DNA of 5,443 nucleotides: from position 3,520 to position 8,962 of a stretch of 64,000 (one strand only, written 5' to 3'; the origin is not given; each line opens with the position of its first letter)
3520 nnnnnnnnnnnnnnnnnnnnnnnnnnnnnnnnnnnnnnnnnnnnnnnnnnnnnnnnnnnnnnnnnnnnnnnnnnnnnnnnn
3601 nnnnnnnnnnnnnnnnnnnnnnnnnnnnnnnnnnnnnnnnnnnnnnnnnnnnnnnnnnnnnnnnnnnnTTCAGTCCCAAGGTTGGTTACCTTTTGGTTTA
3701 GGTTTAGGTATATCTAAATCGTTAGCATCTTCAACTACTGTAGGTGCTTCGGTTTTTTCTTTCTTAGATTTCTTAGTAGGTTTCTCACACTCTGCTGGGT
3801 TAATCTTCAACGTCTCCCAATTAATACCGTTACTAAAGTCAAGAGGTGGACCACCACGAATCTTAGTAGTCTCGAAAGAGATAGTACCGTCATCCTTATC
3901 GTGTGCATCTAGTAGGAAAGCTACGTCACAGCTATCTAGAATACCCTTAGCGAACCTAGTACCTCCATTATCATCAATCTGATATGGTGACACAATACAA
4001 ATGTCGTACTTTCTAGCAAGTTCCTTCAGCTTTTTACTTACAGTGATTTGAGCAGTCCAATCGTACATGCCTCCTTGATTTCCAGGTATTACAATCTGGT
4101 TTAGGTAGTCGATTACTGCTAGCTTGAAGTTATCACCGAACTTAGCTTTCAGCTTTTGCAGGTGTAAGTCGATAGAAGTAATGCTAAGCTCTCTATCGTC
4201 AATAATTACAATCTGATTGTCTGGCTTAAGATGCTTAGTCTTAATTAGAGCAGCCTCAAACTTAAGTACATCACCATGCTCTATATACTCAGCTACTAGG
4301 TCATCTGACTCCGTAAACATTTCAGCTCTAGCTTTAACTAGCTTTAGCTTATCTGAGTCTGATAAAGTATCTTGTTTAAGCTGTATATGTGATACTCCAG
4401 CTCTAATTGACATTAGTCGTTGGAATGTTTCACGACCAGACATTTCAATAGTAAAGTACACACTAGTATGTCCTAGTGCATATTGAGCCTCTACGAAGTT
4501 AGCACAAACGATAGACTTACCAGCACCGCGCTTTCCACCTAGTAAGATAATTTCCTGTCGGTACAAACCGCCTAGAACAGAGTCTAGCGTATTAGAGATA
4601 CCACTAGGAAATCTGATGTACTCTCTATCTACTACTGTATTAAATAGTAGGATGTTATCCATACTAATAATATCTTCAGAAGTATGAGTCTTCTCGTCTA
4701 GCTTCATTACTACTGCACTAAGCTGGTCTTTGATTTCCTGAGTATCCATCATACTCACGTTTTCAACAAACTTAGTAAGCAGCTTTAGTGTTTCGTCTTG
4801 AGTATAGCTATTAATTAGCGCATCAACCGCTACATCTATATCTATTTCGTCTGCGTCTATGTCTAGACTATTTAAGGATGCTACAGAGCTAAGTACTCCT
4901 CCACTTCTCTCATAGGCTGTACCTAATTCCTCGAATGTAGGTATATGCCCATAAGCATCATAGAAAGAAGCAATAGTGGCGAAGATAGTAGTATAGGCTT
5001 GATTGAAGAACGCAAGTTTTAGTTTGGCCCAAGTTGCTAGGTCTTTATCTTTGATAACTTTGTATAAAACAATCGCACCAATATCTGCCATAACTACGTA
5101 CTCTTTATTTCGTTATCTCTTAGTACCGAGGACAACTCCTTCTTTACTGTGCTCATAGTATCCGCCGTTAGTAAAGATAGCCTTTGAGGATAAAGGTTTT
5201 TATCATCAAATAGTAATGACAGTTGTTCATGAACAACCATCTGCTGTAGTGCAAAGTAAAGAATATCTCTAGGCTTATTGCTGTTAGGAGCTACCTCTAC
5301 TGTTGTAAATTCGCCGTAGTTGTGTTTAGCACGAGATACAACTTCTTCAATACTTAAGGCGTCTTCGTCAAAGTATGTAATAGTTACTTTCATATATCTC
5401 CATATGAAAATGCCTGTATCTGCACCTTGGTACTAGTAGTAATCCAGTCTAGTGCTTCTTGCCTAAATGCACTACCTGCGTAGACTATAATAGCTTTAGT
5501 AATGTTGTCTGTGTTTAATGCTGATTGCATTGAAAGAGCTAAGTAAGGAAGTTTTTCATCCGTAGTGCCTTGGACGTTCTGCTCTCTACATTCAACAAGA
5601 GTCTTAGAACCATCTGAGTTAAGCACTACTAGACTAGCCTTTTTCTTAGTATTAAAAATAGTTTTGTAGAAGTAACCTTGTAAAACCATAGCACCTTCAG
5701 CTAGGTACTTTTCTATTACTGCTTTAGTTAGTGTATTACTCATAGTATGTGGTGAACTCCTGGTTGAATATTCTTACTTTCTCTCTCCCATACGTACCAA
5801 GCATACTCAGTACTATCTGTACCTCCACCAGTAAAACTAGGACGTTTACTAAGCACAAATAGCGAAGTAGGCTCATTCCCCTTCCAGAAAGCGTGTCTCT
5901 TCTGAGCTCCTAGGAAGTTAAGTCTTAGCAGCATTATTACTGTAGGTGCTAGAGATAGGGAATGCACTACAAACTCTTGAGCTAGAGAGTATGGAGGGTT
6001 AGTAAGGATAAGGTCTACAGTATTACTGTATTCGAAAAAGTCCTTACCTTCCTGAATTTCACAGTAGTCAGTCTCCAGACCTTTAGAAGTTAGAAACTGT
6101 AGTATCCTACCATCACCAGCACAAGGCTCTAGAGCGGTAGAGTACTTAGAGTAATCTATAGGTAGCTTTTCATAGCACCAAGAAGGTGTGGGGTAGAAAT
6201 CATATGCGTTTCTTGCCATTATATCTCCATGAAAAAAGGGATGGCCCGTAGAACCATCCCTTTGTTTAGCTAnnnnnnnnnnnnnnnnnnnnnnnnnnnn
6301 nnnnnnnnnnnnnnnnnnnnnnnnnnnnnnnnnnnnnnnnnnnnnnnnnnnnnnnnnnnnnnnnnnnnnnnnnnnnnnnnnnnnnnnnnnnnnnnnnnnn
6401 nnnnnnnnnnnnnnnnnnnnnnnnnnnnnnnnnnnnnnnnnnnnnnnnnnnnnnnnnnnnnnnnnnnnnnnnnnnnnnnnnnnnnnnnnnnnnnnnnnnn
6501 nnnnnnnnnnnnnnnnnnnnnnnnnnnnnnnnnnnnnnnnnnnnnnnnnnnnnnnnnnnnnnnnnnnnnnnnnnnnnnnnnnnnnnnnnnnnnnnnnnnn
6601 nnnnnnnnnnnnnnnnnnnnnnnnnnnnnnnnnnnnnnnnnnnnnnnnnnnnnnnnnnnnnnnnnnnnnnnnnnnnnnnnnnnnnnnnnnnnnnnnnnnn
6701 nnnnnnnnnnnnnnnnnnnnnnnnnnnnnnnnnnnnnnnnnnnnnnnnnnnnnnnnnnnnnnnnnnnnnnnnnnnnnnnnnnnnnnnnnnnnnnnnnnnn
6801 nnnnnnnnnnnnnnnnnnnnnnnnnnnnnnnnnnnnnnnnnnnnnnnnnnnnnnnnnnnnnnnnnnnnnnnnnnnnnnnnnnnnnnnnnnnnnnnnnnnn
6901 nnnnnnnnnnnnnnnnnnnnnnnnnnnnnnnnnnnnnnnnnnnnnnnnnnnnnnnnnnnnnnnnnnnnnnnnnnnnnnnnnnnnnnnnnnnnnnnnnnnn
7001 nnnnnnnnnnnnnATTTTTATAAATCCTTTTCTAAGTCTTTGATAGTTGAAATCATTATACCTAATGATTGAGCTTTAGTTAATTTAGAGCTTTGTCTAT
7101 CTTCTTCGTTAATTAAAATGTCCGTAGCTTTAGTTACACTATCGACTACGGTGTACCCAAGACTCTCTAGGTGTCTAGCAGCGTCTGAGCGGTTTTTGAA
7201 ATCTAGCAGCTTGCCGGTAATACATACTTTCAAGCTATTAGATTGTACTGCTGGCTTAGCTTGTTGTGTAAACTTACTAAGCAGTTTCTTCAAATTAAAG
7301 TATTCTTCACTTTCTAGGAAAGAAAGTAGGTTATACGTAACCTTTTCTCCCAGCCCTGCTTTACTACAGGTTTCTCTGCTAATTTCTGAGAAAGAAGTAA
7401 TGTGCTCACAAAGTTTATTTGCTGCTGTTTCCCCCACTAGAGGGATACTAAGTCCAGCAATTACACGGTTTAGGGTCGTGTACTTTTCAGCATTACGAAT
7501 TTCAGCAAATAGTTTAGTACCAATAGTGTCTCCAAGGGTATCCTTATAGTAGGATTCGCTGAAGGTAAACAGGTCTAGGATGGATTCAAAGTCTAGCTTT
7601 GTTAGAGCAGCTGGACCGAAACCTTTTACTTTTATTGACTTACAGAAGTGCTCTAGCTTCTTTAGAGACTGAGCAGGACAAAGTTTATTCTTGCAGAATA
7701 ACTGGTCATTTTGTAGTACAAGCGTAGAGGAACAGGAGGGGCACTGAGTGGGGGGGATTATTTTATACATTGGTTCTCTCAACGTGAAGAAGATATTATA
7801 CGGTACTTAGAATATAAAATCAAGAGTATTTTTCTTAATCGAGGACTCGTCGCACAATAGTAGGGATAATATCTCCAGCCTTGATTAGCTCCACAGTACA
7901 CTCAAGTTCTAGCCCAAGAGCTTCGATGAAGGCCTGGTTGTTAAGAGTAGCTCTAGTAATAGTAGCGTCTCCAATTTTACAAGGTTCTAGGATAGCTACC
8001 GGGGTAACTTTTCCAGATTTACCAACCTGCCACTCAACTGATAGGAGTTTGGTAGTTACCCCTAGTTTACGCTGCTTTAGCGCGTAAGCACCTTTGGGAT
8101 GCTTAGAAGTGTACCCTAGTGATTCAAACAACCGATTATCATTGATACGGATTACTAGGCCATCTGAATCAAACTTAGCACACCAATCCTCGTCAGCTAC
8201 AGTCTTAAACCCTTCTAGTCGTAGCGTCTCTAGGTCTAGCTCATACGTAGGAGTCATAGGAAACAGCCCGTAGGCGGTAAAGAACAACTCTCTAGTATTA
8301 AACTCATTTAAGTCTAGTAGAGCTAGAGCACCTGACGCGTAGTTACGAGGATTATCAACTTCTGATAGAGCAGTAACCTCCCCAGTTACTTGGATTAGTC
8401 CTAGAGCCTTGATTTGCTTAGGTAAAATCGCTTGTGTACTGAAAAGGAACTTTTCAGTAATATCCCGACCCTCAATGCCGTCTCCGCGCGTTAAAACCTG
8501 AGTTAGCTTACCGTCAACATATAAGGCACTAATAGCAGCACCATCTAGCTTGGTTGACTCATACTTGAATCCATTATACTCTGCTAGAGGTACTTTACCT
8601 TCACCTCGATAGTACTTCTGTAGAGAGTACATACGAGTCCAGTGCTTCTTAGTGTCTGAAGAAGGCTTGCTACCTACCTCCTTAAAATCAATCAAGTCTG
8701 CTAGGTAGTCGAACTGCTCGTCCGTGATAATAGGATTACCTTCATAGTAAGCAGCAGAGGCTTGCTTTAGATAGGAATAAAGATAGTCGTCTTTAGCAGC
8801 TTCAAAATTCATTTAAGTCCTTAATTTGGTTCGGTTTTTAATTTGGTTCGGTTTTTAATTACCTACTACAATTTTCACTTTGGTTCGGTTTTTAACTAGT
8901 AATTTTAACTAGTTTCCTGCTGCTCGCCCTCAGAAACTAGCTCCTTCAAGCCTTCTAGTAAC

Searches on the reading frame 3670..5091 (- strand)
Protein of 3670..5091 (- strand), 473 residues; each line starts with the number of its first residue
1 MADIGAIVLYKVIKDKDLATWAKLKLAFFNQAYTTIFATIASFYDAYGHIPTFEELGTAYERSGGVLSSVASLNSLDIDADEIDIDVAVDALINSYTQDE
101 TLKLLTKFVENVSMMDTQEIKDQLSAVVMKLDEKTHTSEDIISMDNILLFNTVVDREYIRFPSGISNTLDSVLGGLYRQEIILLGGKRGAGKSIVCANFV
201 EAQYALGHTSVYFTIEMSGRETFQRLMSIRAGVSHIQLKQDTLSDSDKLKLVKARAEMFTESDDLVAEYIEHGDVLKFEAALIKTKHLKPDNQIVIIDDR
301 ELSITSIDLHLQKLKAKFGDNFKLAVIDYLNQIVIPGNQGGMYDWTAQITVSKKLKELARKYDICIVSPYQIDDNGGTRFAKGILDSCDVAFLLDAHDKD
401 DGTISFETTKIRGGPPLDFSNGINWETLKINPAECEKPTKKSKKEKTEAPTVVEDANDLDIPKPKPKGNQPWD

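Call 37: search_protein_families(library=phrogs, proteins=[window:3670-5091:-], max_evalue=0.00001)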
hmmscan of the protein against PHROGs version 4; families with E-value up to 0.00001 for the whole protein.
window:3670-5091:- (473 aa): 3 families
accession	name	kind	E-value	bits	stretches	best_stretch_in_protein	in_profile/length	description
phrog_19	-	DNA, RNA and nucleotide metabolism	1.1e-51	177.5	1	3-441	162-588/621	DnaB-like replicative helicase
phrog_243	-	DNA, RNA and nucleotide metabolism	9.5e-18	65.1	1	167-378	23-197/273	DnaB-like replicative helicase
phrog_239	-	DNA, RNA and nucleotide metabolism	6.3e-12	46.2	1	159-367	339-512/801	DNA primase/helicase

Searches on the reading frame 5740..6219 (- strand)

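Call 37: search_protein_families(library=phrogs, proteins=[window:5740-6219:-], max_evalue=0.00001)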
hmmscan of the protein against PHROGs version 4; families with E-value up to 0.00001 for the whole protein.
window:5740-6219:- (159 aa): 2 families
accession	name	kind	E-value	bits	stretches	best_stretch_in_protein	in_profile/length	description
phrog_799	-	other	5.2e-55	188.4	1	2-150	208-370/458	DNA methyltransferase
phrog_32703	-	unknown function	4.2e-06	26.7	0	6-104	9-129/480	-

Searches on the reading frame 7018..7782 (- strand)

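Call 37: search_protein_families(library=phrogs, proteins=[window:7018-7782:-], max_evalue=0.00001)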
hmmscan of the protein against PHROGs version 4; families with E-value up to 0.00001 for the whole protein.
window:7018-7782:- (254 aa): 3 families
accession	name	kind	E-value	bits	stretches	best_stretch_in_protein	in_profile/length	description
phrog_3498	-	DNA, RNA and nucleotide metabolism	1.2e-74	252.3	1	7-252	2-251/256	NAD-dependent DNA ligase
phrog_3869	-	DNA, RNA and nucleotide metabolism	5.1e-43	148.5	1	10-248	391-647/656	NAD-dependent DNA ligase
phrog_2561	-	DNA, RNA and nucleotide metabolism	2.3e-07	32.2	1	169-244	79-150/167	DNA ligase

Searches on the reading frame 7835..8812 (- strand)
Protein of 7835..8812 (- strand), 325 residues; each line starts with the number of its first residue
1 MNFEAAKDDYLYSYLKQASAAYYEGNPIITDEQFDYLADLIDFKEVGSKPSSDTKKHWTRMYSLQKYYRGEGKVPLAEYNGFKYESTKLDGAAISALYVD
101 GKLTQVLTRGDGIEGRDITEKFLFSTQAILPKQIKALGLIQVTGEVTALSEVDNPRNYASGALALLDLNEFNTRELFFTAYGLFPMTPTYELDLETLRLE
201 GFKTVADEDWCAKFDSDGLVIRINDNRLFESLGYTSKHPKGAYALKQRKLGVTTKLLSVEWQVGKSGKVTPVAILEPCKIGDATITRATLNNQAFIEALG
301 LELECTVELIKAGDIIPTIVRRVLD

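Call 37: search_protein_families(library=phrogs, proteins=[window:7835-8812:-], max_evalue=0.00001)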
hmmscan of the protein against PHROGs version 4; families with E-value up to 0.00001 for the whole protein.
window:7835-8812:- (325 aa): 2 families
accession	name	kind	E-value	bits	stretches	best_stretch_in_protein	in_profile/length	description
phrog_3359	-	DNA, RNA and nucleotide metabolism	7.3e-94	315.6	1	14-324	7-324/325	NAD-dependent DNA ligase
phrog_3869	-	DNA, RNA and nucleotide metabolism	5.3e-59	201.3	1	1-323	2-381/656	NAD-dependent DNA ligase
